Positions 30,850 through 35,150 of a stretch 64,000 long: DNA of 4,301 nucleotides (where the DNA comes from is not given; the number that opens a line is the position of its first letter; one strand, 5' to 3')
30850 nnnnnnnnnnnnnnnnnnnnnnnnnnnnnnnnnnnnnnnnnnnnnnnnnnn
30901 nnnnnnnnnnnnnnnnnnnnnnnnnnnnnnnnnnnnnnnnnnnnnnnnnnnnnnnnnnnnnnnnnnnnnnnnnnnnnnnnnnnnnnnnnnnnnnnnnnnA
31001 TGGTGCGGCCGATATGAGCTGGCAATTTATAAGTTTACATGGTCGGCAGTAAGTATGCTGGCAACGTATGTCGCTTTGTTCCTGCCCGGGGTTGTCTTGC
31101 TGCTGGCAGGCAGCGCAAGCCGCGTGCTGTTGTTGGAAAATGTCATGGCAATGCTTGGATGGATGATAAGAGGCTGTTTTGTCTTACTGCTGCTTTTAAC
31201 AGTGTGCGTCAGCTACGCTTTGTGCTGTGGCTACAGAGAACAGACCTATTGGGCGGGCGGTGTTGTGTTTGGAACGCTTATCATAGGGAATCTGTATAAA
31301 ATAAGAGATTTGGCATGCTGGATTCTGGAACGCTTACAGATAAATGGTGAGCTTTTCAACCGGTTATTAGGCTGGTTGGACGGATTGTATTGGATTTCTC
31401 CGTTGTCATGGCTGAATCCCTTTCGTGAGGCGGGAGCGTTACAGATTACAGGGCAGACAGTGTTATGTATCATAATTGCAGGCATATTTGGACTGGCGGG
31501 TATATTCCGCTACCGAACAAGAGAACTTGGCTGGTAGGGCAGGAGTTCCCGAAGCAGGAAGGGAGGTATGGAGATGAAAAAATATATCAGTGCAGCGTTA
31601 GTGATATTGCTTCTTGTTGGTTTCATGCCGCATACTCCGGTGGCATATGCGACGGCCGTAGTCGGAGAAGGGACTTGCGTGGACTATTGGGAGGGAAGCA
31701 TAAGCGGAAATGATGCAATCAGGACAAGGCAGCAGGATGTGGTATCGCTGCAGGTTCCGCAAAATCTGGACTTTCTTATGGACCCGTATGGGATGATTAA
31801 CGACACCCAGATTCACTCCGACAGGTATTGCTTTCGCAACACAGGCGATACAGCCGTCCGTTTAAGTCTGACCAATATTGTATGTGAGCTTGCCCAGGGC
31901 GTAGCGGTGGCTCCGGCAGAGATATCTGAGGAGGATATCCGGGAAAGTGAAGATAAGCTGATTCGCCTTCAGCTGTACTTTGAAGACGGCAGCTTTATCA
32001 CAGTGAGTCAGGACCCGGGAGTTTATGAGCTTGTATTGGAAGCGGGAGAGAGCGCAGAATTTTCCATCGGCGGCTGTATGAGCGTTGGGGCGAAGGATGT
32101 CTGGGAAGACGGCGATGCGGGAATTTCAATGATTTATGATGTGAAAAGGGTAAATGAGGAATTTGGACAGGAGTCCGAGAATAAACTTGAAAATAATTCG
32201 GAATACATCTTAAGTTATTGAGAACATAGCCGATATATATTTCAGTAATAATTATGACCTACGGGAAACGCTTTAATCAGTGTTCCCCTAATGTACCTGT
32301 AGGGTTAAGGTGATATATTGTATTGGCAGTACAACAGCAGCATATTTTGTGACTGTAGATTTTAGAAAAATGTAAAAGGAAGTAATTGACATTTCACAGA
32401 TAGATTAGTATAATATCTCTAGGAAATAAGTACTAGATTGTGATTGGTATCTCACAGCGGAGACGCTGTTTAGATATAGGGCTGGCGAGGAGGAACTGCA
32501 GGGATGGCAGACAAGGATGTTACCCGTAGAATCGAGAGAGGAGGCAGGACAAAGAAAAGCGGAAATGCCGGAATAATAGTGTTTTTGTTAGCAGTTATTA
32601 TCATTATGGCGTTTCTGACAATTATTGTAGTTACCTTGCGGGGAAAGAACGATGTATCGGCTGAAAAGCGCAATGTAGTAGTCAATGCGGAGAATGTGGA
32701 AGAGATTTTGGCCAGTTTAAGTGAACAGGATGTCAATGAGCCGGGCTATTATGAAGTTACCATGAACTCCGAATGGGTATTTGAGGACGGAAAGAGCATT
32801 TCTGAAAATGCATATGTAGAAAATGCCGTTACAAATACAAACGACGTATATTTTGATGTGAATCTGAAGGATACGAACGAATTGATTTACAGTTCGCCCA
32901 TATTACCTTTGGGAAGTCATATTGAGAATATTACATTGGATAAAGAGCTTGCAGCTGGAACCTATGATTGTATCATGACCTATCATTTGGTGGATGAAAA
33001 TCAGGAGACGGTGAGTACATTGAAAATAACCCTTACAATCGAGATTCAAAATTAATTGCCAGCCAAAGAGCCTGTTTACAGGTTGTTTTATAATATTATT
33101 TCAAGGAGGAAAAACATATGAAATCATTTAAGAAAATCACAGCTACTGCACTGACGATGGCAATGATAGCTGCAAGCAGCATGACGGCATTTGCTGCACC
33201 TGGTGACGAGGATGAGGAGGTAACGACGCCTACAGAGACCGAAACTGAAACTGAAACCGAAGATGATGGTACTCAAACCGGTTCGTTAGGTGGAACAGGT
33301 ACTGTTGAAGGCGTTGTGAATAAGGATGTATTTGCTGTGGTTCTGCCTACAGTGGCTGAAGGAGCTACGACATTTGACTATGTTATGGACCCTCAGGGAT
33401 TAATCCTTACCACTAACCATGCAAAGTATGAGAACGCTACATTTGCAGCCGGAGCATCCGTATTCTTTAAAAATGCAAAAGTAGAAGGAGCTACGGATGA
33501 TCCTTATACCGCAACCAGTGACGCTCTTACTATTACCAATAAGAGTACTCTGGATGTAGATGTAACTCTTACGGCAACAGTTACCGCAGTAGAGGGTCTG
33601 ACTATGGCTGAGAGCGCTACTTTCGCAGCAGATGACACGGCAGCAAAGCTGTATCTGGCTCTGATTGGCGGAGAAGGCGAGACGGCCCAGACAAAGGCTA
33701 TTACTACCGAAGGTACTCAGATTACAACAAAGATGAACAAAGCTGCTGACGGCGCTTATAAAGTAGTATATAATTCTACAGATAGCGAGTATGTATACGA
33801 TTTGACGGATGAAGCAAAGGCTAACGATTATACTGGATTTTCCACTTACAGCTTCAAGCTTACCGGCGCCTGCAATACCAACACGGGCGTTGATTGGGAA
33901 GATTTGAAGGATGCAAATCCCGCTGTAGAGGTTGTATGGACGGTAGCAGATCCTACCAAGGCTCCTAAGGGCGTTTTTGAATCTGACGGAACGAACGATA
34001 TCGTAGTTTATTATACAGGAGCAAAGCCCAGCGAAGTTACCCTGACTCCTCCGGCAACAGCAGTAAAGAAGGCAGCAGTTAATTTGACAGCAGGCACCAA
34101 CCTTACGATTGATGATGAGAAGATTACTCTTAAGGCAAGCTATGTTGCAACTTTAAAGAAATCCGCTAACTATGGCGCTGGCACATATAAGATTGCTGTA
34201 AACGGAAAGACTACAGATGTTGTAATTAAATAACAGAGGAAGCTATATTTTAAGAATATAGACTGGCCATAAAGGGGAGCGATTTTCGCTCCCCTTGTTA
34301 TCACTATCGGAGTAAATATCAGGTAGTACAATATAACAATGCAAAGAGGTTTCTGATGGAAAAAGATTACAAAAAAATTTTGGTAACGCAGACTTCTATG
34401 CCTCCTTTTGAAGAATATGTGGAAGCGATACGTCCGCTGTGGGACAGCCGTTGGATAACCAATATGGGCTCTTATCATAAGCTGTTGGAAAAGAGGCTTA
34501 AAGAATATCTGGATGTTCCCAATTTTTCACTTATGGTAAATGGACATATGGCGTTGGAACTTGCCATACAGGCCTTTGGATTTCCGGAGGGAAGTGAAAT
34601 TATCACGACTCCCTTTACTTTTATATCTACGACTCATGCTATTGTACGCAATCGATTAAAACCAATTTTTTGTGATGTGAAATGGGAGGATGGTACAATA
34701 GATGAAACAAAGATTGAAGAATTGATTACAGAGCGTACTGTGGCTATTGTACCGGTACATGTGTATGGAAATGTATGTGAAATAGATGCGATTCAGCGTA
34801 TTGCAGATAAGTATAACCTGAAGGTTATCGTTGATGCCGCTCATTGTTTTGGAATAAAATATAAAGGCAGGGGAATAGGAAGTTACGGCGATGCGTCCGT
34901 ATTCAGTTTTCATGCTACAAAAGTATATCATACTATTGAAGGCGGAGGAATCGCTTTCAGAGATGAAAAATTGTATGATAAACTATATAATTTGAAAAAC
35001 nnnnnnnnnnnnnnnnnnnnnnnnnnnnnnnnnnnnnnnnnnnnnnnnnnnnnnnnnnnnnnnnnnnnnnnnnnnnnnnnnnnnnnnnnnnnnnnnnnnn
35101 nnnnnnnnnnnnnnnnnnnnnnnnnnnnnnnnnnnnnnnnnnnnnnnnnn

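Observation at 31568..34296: Uncharacterised surface-fibre or S-layer-like module: two paralogous secreted subunits plus a membrane anchor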

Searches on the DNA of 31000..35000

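Call 76: search_rna_families(source=window, start=31000, end=35000, threshold=evalue, max_evalue=1)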
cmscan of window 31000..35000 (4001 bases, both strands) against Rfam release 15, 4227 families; matches with E-value up to 1: 1.
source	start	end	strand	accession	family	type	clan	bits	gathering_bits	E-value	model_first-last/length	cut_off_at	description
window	34268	34341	+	RF01730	Termite-leu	Cis-reg;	-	28.8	51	0.0023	1-78/78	no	Termite-leu RNA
